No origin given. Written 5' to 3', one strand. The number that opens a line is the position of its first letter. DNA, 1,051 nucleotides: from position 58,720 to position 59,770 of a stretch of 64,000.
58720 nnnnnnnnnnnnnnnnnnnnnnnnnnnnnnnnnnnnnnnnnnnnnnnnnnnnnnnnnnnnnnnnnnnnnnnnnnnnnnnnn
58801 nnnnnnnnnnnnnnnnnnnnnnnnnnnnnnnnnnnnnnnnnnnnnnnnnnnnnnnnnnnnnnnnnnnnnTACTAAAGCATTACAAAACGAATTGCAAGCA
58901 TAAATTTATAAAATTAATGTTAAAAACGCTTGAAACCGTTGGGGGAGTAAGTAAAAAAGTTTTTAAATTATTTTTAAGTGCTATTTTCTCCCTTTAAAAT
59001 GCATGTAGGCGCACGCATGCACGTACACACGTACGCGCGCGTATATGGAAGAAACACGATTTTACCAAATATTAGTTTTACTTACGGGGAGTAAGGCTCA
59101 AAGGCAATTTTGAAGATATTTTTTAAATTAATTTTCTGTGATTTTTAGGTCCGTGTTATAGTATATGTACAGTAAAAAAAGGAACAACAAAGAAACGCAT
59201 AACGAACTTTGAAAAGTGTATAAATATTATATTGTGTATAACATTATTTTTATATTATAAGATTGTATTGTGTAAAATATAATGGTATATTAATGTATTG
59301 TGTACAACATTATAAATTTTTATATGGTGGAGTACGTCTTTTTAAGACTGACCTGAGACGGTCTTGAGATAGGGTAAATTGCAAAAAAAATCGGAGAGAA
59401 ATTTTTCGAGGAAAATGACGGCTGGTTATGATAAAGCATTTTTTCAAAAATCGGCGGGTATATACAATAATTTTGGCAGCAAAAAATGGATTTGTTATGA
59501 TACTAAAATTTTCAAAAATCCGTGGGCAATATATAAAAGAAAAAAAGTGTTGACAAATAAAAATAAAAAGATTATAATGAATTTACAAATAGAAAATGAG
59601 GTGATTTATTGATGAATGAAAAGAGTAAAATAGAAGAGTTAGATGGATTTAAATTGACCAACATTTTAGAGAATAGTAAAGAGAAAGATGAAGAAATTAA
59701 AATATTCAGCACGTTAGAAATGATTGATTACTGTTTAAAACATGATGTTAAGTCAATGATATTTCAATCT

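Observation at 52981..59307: Inverted arrays of a 10-bp quasi-palindromic motif bracket the leftward gene cluster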

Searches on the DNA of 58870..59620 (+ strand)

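Call 17: search_dna_similar(query=window:58870-59620:+, collection=phages, mode=distant, max_rows=40)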
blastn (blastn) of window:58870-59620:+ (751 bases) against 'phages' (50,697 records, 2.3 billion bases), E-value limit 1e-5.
Records with a match: 11; places in all: 13; records where one place covers at least 80% of the query: 2.
Best place of each record, by identity: 80-90% 2; 60-80% 9.
By first word of the organism name: Staphylococcus 10; Arcanobacterium 1.
By host as written in the record: Mammaliicoccus sciuri C6854 3; Staphylococcus capitis 2; Staphylococcus aureus 1; Staphylococcus gallinarum 1; Arcanobacterium sp. 1; Mammaliicoccus sciuri 1; Staphylococcus pseudintermedius 1; Staphylococcus Saprophyticus 100 1.
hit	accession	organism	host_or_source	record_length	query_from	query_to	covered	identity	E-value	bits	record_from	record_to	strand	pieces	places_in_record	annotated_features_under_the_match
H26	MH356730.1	Staphylococcus phage VB-SauS-SA2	Staphylococcus aureus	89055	1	751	100%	86.3%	0e+0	858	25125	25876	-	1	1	polygalacturonase-like protein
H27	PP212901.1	Staphylococcus phage PT1-4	Staphylococcus gallinarum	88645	16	677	88%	74.1%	3e-101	375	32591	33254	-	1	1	hypothetical protein (x3)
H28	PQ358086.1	Arcanobacterium phage TPWB06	Arcanobacterium sp.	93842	1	105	14%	77.1%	3e-13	82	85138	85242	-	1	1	hypothetical protein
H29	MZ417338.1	Staphylococcus phage PG-2021_4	Mammaliicoccus sciuri C6854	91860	1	105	14%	77.1%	3e-13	82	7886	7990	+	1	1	record has no annotation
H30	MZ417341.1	Staphylococcus phage PG-2021_67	Mammaliicoccus sciuri C6854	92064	1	105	14%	77.1%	3e-13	82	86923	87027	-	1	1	record has no annotation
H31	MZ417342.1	Staphylococcus phage PG-2021_68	Mammaliicoccus sciuri C6854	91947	1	105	14%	77.1%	3e-13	82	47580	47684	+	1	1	record has no annotation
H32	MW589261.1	Staphylococcus phage vB-SscS-F1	Mammaliicoccus sciuri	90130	1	100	13%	76.2%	5e-10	72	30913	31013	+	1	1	none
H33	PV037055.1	Staphylococcus phage S2G3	Staphylococcus capitis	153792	1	99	13%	75.8%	6e-9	68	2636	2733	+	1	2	hypothetical protein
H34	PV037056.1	Staphylococcus phage Fi4S2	Staphylococcus capitis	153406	1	99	13%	75.8%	6e-9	68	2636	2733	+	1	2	hypothetical protein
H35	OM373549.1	Staphylococcus phage vB_SpsS-DH5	Staphylococcus pseudintermedius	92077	15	105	12%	80.2%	7e-14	84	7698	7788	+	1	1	record has no annotation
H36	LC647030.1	Staphylococcus phage vB_SsapH-Golestan-100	Staphylococcus Saprophyticus 100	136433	1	99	13%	73.7%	3e-6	59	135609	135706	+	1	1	none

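Call 25: get_annotated_region(hit=H35, flank=9000)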
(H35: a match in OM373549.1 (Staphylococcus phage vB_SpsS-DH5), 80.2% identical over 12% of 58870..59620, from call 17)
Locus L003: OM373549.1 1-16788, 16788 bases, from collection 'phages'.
description: UNVERIFIED: Staphylococcus phage vB_SpsS-DH5, complete genome.
organism: Staphylococcus phage vB_SpsS-DH5 (NCBI taxid 2924918)
taxonomy: Viruses; Duplodnaviria; Heunggongvirae; Uroviricota; Caudoviricetes; Sextaecvirus
host: Staphylococcus pseudintermedius; source: canine hair; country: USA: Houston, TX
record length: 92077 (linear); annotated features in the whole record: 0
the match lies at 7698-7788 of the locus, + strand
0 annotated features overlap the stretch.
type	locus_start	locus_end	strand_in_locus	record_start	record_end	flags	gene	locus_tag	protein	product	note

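Call 26: get_annotated_region(hit=H32, flank=9000)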
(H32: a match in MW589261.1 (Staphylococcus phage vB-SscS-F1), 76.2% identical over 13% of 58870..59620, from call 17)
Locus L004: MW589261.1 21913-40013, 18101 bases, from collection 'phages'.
description: Staphylococcus phage vB-SscS-F1, complete genome.
organism: Staphylococcus phage vB-SscS-F1 (NCBI taxid 2812861)
taxonomy: Viruses; Duplodnaviria; Heunggongvirae; Uroviricota; Caudoviricetes; Sextaecvirus
host: Mammaliicoccus sciuri; source: sewage samples; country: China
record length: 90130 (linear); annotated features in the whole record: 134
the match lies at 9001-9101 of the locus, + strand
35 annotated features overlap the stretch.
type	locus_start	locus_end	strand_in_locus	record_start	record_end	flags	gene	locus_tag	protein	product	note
CDS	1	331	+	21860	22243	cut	-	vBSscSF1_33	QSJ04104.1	hypothetical protein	-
CDS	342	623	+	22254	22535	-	-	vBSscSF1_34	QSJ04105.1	hypothetical protein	-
CDS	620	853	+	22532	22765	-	-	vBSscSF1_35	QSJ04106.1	hypothetical protein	-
CDS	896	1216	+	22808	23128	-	-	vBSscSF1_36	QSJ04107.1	hypothetical protein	-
CDS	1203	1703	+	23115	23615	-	-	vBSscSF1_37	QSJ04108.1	hypothetical protein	-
CDS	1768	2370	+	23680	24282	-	-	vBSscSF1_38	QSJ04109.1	hypothetical protein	-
CDS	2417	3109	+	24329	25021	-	-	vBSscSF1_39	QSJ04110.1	hypothetical protein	-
CDS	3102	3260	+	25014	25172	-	-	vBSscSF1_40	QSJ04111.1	hypothetical protein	-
CDS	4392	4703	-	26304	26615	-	-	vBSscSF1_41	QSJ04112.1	hypothetical protein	-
CDS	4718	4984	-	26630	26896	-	-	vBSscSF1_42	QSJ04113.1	hypothetical protein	-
CDS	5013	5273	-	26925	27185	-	-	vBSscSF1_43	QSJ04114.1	hypothetical protein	-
CDS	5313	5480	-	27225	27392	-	-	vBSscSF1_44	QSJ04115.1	hypothetical protein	-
CDS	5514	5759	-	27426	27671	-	-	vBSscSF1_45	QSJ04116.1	hypothetical protein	-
CDS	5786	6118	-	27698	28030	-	-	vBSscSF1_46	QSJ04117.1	hypothetical protein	-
CDS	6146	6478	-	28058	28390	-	-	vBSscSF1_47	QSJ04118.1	hypothetical protein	-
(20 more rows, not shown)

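Call 79: get_annotated_region(hit=H33, flank=1500)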
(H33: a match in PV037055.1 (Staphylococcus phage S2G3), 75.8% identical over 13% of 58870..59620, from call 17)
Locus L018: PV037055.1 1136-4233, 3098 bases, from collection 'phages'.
description: Staphylococcus phage S2G3, complete genome.
organism: Staphylococcus phage S2G3 (NCBI taxid 3401602)
taxonomy: Viruses; Duplodnaviria; Heunggongvirae; Uroviricota; Caudoviricetes
host: Staphylococcus capitis; source: waste water; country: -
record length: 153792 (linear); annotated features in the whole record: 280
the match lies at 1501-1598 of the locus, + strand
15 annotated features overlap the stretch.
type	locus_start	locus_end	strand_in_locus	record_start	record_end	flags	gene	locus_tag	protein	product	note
CDS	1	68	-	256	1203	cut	-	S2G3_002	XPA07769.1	hypothetical protein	-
CDS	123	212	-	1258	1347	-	-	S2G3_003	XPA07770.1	hypothetical protein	-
CDS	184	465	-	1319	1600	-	-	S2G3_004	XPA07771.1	hypothetical protein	-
CDS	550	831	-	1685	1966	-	-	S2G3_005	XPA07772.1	hypothetical protein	-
CDS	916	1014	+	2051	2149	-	-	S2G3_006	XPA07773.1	hypothetical protein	-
CDS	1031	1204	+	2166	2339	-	-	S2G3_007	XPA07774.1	hypothetical protein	-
CDS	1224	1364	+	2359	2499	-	-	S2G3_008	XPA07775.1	hypothetical protein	-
CDS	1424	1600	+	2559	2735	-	-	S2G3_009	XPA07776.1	hypothetical protein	-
CDS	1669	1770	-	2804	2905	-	-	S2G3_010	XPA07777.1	hypothetical protein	-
CDS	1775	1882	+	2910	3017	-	-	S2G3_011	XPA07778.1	hypothetical protein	-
CDS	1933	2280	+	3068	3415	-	-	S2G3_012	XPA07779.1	hypothetical protein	-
CDS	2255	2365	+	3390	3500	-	-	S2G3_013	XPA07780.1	hypothetical protein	-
CDS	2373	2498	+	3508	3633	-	-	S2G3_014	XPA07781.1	hypothetical protein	-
CDS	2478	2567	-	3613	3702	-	-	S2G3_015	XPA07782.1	hypothetical protein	-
CDS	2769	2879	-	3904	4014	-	-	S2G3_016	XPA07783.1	hypothetical protein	-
